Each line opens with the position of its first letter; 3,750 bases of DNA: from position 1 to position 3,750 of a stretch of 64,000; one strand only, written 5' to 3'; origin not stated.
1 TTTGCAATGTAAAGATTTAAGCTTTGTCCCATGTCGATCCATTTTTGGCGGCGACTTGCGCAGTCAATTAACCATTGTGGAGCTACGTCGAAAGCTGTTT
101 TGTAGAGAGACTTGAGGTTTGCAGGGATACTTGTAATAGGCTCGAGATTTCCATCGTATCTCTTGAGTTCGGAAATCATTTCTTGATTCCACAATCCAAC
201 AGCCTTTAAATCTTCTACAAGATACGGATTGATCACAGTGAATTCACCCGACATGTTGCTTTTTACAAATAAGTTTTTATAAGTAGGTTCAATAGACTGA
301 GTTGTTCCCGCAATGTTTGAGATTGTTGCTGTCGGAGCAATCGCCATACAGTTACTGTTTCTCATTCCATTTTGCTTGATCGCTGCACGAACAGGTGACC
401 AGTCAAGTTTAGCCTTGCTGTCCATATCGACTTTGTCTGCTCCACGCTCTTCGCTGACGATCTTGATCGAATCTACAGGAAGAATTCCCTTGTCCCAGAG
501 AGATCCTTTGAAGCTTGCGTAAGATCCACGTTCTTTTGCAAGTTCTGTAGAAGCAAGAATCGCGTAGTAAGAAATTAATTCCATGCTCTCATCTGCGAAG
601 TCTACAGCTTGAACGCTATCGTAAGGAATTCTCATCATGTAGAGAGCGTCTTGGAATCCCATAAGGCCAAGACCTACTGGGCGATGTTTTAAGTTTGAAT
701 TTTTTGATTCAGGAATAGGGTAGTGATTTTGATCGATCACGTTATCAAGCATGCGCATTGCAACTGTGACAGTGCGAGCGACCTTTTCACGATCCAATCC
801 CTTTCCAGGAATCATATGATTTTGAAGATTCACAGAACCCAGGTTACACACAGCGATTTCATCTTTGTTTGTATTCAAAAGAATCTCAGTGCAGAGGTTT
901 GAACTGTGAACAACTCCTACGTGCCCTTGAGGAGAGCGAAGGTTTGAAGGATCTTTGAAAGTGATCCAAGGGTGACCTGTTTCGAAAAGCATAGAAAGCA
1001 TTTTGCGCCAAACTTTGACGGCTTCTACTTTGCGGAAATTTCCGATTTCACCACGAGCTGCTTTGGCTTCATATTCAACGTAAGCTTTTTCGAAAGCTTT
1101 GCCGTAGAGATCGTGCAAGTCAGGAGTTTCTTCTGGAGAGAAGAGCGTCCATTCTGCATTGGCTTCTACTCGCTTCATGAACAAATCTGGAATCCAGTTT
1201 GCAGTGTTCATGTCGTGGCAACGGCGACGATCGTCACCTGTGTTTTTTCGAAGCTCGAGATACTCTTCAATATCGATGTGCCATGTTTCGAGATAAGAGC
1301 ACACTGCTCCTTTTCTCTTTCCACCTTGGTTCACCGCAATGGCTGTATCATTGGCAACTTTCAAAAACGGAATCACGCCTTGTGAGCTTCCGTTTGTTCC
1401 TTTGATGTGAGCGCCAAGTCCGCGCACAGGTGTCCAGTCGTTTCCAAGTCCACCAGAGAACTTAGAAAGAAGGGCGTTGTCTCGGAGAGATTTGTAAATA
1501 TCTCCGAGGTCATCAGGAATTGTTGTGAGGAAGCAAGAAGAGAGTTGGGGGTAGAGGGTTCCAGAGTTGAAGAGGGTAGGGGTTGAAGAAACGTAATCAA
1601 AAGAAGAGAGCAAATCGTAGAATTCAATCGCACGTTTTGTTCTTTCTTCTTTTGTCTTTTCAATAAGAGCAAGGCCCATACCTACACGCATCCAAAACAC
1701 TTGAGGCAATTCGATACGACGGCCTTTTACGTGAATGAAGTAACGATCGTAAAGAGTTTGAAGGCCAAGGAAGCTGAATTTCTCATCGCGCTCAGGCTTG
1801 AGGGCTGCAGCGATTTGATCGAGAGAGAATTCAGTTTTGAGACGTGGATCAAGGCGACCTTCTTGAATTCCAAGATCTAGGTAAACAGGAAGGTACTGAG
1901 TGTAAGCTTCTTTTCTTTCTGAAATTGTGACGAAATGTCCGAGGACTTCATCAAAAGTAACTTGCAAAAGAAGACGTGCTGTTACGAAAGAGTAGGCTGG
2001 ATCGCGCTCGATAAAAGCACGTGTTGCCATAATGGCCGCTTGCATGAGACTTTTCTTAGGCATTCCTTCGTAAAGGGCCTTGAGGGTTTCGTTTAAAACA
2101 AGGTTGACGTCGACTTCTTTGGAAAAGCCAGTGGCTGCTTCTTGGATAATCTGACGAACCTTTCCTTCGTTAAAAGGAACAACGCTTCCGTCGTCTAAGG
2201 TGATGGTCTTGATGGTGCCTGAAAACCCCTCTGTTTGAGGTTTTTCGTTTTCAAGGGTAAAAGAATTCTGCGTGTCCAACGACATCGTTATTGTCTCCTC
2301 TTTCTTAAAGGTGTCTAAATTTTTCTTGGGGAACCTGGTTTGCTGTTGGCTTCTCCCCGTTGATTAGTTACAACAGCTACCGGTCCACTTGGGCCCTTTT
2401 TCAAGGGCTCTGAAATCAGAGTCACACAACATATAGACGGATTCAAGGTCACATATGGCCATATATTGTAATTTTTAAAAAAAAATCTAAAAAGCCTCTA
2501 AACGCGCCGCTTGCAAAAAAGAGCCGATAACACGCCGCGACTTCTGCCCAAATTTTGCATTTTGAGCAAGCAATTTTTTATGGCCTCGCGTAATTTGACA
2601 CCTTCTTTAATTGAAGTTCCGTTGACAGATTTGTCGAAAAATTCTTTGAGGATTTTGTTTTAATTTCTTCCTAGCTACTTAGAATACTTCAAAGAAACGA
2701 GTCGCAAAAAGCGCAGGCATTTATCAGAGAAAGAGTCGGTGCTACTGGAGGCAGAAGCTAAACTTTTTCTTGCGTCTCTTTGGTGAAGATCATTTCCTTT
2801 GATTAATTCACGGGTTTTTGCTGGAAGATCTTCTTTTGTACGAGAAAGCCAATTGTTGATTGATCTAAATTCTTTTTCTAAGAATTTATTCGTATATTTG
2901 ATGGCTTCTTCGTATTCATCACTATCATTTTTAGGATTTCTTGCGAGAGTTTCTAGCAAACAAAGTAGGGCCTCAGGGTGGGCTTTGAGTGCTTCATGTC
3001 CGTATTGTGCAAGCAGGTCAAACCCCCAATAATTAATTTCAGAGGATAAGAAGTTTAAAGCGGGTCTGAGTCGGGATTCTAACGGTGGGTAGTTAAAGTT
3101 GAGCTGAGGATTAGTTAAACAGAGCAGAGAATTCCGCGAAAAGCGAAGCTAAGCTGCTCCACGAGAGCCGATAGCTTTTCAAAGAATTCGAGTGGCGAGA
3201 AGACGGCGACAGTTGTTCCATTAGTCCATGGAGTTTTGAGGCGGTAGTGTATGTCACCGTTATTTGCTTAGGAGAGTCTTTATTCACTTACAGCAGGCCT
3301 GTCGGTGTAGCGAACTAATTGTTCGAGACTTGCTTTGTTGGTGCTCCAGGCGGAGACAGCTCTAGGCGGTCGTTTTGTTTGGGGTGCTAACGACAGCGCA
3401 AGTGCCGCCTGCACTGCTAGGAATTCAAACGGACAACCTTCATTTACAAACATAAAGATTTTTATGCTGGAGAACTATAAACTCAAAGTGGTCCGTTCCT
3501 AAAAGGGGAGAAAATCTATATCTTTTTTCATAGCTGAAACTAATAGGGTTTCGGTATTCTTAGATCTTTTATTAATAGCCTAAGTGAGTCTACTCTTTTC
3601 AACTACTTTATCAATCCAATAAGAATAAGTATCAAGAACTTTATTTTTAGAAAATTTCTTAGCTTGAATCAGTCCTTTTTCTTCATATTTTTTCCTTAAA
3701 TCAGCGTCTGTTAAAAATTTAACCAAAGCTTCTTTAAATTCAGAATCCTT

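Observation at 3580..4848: Very AT-rich glycosyltransferase immediately downstream of tRNA-Cys: probable small acquired islet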

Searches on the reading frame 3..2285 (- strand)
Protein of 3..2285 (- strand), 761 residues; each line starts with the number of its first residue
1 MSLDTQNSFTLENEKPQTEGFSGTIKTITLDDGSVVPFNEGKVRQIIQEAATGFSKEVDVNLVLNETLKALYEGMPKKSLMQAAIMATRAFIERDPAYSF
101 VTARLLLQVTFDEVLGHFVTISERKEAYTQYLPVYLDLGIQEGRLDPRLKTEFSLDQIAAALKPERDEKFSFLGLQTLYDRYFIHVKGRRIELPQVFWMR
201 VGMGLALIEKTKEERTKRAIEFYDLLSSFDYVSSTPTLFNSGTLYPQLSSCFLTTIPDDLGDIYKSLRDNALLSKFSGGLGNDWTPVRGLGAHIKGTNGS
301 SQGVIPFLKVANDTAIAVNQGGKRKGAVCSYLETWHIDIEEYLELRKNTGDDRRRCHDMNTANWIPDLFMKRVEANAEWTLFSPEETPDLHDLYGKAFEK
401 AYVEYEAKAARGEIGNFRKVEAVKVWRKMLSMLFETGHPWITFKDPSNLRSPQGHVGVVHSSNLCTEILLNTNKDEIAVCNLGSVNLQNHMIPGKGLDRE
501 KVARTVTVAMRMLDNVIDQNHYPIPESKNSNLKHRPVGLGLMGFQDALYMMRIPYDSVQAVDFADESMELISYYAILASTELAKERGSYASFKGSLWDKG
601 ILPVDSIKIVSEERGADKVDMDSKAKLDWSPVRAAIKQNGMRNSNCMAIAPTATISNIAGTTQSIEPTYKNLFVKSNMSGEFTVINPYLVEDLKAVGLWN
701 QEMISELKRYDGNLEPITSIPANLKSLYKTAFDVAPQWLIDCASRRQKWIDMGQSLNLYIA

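Call 9: search_protein_families(library=pfam, proteins=[window:3-2285:-], max_evalue=0.01)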
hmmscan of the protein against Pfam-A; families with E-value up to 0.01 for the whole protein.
window:3-2285:- (761 aa): 3 families
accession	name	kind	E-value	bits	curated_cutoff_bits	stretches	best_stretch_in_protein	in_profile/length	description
PF02867.20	Ribonuc_red_lgC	-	6.5e-181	602.9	23.9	1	249-760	1-496/523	Ribonucleotide reductase, barrel domain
PF00317.26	Ribonuc_red_lgN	-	1.8e-21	76.4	28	1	169-243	2-74/77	Ribonucleotide reductase, all-alpha domain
PF03477.21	ATP-cone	-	0.00045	21.1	25.8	1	31-106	6-81/88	ATP cone domain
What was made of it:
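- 3..2285 (-): nrdA (class I ribonucleotide reductase alpha subunit, N-terminal 761 codons; runs off the window start). Conserved left flank of the hotspot. PF02867/PF00317/ATP-cone (call 9).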

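Call 10: search_protein_families(library=ncbifam, proteins=[window:3-2285:-], max_evalue=0.01)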
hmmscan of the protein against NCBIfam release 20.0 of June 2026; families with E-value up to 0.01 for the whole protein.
window:3-2285:- (761 aa): 21 families
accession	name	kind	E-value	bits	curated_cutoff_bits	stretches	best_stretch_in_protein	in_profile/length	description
NF005544.0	PRK07207.1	equivalog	0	1300.1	965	1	26-761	149-883/965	ribonucleoside-diphosphate reductase subunit alpha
NF009029.0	PRK12365.1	equivalog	0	1060.4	1350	1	26-761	236-966/1046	ribonucleoside-diphosphate reductase subunit alpha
NF005101.0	PRK06539.1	equivalog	1.2e-213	711.5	988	1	28-760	5-732/822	ribonucleoside-diphosphate reductase subunit alpha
TIGR02506.1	NrdE_NrdA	equivalog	7.8e-202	672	341.05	1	173-760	2-584/616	ribonucleoside-diphosphate reductase subunit alpha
NF006279.0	PRK08447.1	equivalog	1.6e-184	615.5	1082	3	33-475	9-436/789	ribonucleoside-diphosphate reductase subunit alpha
NF006665.0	PRK09209.1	equivalog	2.3e-137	459.4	1057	1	33-691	17-680/761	ribonucleoside-diphosphate reductase subunit alpha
NF005483.0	PRK07088.1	equivalog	4.4e-131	438.5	1214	3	32-477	9-470/764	ribonucleoside-diphosphate reductase subunit alpha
NF009028.0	PRK12364.1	equivalog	1.7e-128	429.9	1377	3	39-473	106-541/842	ribonucleoside-diphosphate reductase subunit alpha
TIGR02504.1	NrdJ_Z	equivalog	7.9e-111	371.5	399.95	1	179-753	6-562/606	adenosylcobalamin-dependent ribonucleoside-diphosphate reductase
NF006417.0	PRK08665.1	equivalog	3.4e-105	353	961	1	176-753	18-529/759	vitamin B12-dependent ribonucleotide reductase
NF006577.0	PRK09102.1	equivalog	1e-101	341.1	620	3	208-388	51-230/604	ribonucleoside-diphosphate reductase subunit alpha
NF005010.0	PRK06406.1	subfamily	3.6e-86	290.1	1125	3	416-600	387-566/771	vitamin B12-dependent ribonucleotide reductase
NF006578.0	PRK09103.1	equivalog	1.7e-84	284.3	813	1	28-694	7-663/761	class 1a ribonucleoside-diphosphate reductase subunit alpha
TIGR04170.1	RNR_1b_NrdE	exception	5.7e-73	246.3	750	1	153-672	66-593/698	class 1b ribonucleoside-diphosphate reductase subunit alpha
TIGR02510.1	NrdE-prime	equivalog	1.2e-55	189.1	602.25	3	635-760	385-511/560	ribonucleoside-diphosphate reductase subunit alpha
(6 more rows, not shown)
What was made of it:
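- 3..2285 (-): NCBIfam PRK07207 at 1300 bits (call 10).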

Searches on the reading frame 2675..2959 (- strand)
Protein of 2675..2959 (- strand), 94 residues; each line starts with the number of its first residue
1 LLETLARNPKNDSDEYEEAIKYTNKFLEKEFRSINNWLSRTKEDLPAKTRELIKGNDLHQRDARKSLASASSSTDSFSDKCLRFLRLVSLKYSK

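Call 9: search_protein_families(library=pfam, proteins=[window:2675-2959:-], max_evalue=0.01)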
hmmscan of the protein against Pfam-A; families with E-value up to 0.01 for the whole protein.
window:2675-2959:- (94 aa): 0 families

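Call 10: search_protein_families(library=ncbifam, proteins=[window:2675-2959:-], max_evalue=0.01)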
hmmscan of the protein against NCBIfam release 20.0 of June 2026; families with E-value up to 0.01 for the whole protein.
window:2675-2959:- (94 aa): 0 families

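Call 36: search_protein_families(library=pfam, proteins=[window:2675-2959:-], max_evalue=10)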
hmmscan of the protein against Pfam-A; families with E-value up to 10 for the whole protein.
window:2675-2959:- (94 aa): 2 families
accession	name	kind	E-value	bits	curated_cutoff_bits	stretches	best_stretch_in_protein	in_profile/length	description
PF17075.10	RRT14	-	0.054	14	27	1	8-81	95-171/196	Regular of rDNA transcription protein 14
PF24564.1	DUF7605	-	0.1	13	27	1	17-66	48-97/183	Domain of unknown function (DUF7605)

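Call 42: find_homologous_proteins(query=window:2675-2959:-, max_evalue=0.01)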
Query window:2675-2959:- (94 aa): 4 proteins with E <= 0.01 among 4 candidates.
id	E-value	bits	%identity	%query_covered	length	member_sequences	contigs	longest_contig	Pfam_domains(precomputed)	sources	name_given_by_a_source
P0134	8.1e-53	194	99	100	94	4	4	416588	-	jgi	jgi:hypothetical protein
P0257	7.3e-39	149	64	100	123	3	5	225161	-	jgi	jgi:hypothetical protein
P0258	7.6e-29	117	91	70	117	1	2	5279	-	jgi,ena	jgi:hypothetical protein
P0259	2.4e-27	113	75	81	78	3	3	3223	-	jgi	jgi:hypothetical protein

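Call 43: find_encoding_contigs(protein=P0257, flank=8000, max_places=4)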
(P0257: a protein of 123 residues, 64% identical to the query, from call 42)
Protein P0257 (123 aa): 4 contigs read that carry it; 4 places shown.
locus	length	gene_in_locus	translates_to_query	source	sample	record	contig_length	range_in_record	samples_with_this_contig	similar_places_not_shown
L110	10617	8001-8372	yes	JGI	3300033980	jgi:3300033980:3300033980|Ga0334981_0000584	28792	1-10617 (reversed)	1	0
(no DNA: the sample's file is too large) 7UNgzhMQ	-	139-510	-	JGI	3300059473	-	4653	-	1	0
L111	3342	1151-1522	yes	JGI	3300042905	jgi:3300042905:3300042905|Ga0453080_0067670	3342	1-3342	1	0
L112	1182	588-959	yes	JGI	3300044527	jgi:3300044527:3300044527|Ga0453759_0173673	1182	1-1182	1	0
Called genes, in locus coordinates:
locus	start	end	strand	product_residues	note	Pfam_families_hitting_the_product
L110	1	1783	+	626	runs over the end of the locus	PF25225:DUF7843, PF13387:Lnb_N, PF25222:DUF7840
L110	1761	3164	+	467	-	PF12146:Hydrolase_4, PF00561:Abhydrolase_1, PF12697:Abhydrolase_6 (weak), PF01551:Peptidase_M23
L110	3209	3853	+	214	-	PF08308:PEGA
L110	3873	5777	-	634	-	PF17297:PEPCK_N, PF00821:PEPCK_GTP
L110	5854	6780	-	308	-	PF01370:Epimerase, PF01073:3Beta_HSD (weak)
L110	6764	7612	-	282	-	PF01553:Acyltransferase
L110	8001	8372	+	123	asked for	-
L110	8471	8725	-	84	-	-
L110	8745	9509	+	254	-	-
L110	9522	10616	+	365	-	?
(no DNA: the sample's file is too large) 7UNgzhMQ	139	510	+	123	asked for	-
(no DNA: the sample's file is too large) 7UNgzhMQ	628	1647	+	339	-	-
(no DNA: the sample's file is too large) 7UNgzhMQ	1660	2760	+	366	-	PF07224:Chlorophyllase (faint), PF03403:PAF-AH_p_II (weak), PF00561:Abhydrolase_1 (weak)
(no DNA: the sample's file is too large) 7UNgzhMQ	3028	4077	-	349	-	-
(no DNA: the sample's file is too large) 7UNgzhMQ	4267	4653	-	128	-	?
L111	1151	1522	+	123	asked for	-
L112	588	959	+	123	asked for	-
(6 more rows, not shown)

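Call 44: find_encoding_contigs(protein=P0258, flank=8000, max_places=3)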
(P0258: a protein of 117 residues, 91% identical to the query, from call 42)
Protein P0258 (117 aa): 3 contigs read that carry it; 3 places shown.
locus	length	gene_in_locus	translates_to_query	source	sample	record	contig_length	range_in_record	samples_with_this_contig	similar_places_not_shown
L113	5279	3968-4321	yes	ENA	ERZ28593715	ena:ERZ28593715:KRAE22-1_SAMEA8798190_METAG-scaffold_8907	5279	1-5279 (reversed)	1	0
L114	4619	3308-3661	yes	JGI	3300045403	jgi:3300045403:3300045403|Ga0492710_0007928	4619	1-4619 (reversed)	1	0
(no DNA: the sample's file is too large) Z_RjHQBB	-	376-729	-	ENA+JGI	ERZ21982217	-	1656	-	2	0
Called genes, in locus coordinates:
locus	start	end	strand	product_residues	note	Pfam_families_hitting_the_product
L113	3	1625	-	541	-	?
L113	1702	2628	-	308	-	PF01370:Epimerase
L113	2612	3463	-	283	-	PF01553:Acyltransferase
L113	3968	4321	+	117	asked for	-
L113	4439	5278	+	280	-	?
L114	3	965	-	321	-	?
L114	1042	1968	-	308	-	PF01370:Epimerase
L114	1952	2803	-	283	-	PF01553:Acyltransferase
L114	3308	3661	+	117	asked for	-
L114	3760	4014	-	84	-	-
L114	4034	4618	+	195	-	?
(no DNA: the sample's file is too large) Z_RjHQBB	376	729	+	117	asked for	-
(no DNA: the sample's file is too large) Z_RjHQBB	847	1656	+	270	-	?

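Call 49: find_encoding_contigs(protein=P0259, flank=8000, max_places=4)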
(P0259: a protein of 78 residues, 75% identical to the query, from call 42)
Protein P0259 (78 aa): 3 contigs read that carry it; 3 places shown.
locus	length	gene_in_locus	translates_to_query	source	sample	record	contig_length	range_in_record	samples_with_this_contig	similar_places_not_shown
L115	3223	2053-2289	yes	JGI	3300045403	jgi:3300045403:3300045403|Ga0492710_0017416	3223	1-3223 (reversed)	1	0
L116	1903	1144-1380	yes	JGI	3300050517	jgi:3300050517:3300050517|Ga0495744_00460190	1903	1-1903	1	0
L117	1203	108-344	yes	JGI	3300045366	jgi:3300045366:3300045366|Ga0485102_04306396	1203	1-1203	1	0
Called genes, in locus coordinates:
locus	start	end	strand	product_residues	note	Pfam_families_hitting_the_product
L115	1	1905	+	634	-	?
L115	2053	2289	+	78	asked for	-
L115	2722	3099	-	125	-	-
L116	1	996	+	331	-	?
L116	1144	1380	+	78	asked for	-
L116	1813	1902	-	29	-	?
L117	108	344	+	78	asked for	-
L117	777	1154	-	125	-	-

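Call 55: search_protein_families(library=padloc, proteins=[window:2675-2959:-], max_evalue=0.001)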
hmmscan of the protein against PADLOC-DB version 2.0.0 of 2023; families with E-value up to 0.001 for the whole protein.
window:2675-2959:- (94 aa): 0 families
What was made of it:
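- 2675..2959 (-): 94-aa ORF (TTG start) called inside the relic. It is 65% identical, with a 29-aa deletion, to 123-aa ORFs elsewhere in related genomes. It is probably not an independent gene. No Pfam, NCBIfam or PADLOC hit (calls 9, 10, 36, 55).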

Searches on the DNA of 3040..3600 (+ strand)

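Call 58: search_dna_similar(query=window:3040-3600:+, collection=phages, mode=distant, max_evalue=0.01, max_rows=5)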
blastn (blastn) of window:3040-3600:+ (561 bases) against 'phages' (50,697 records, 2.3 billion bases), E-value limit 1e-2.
No match.

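Call 59: search_dna_similar(query=window:3040-3600:+, collection=plasmids, mode=distant, max_evalue=0.01, max_rows=5)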
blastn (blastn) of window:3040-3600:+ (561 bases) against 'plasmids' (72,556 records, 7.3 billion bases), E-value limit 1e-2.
No match.

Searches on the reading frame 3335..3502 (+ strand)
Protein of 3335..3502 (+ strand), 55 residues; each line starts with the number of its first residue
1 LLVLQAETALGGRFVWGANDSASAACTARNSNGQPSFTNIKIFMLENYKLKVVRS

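Call 36: search_protein_families(library=pfam, proteins=[window:3335-3502:+], max_evalue=10)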
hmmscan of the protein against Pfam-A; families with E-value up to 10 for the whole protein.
window:3335-3502:+ (55 aa): 1 family
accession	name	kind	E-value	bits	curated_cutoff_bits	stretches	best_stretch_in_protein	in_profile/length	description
PF06488.17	L_lac_phage_MSP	-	0.027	14.3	23.6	1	14-43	10-39/218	Phage tail tube protein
